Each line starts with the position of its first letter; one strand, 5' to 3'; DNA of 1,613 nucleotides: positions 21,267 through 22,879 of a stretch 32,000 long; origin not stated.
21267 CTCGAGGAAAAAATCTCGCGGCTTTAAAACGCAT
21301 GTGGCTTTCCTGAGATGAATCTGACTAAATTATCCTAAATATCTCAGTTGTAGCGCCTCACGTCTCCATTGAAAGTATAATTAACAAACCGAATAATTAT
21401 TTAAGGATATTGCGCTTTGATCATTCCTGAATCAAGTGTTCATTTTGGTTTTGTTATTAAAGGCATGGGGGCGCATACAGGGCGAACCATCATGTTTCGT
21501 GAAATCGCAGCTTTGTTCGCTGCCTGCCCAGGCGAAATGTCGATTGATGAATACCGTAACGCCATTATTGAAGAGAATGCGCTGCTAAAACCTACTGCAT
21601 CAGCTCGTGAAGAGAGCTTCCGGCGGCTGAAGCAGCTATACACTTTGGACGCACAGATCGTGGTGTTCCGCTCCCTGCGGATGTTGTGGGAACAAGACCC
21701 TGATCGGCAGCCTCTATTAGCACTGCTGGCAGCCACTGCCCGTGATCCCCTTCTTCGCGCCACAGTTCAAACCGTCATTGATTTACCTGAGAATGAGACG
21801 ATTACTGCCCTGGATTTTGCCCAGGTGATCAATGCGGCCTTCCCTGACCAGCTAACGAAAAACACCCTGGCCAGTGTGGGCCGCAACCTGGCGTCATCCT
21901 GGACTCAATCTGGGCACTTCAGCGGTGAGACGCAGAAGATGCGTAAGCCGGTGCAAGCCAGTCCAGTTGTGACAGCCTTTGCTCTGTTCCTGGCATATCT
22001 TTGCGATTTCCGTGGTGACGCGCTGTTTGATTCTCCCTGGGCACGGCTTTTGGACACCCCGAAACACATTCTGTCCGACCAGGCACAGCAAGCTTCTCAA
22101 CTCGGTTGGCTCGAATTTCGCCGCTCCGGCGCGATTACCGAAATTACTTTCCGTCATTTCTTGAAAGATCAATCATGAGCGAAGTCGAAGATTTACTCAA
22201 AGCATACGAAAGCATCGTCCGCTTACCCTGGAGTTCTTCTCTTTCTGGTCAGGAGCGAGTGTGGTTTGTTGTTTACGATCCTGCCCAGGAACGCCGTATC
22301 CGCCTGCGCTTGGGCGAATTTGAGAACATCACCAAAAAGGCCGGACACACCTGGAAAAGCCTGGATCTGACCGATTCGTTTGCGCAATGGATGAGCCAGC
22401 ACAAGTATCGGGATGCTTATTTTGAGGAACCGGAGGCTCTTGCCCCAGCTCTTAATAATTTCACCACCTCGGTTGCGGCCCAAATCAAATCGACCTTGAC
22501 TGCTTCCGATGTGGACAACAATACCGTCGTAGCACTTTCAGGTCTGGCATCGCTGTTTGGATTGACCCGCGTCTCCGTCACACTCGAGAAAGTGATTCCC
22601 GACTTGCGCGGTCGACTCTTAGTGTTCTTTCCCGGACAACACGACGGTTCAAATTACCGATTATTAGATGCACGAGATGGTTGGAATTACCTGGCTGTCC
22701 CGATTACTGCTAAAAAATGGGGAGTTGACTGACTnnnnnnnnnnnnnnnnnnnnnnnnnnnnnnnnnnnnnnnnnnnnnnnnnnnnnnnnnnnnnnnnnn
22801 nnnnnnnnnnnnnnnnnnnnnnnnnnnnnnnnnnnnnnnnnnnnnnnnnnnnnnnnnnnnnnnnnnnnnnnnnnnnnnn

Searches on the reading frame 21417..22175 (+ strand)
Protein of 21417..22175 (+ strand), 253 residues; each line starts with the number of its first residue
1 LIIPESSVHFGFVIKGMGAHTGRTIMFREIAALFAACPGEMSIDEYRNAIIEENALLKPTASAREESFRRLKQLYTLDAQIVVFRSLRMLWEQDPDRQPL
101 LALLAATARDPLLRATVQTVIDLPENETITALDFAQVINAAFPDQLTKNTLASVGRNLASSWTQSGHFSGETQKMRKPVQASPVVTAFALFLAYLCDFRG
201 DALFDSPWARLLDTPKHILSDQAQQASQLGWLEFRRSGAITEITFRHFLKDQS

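Call 6: search_protein_families(library=pfam, proteins=[window:21417-22175:+], max_evalue=0.1)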
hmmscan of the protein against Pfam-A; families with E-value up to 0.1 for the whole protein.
window:21417-22175:+ (253 aa): 1 family
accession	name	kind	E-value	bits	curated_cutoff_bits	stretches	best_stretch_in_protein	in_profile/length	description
PF08849.17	BrxA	-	0.00019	21.7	23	1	22-122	9-105/184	BrxA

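Call 7: search_protein_families(library=padloc, proteins=[window:21417-22175:+], max_evalue=0.1)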
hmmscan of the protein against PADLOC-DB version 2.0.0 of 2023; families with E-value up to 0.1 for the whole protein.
window:21417-22175:+ (253 aa): 3 families
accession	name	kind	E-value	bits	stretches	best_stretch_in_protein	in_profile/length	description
PDLC02450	BrxA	-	2.6e-82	274.1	1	9-252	10-253/259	BrxA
PDLC02453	BrxA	-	2.7e-40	136.9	1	10-250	167-407/421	BrxA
PDLC02455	BrxA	-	9.5e-23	79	1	54-249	26-222/226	BrxA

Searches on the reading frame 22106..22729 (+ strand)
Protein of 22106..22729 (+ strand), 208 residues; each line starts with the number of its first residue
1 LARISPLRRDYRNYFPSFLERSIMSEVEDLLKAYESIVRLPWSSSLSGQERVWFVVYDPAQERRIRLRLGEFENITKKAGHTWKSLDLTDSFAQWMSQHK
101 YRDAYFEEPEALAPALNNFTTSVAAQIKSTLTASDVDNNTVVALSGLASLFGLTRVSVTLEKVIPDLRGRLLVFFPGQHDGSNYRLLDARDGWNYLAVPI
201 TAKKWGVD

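Call 6: search_protein_families(library=pfam, proteins=[window:22106-22729:+], max_evalue=0.1)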
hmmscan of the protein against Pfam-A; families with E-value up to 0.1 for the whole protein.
window:22106-22729:+ (208 aa): 1 family
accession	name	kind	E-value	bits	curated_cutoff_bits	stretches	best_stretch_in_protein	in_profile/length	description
PF08747.16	BrxB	-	3.1e-05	24.5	26.8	1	111-191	37-114/124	BREX protein BrxB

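Call 7: search_protein_families(library=padloc, proteins=[window:22106-22729:+], max_evalue=0.1)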
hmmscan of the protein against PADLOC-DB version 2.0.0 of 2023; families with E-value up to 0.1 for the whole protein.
window:22106-22729:+ (208 aa): 5 families
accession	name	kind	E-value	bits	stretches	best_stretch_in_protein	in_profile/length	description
PDLC02469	BrxB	-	2.6e-74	246.9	1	24-204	1-182/184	BrxB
PDLC02463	BrxB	-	4.2e-08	31.5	1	52-195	33-183/193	BrxB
PDLC02462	BrxB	-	3.5e-06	25.1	1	117-195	113-193/202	BrxB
PDLC02466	BrxB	-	0.015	13.2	1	134-190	116-173/185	BrxB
PDLC02465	BrxB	-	0.044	11.9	1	79-182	66-168/190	BrxB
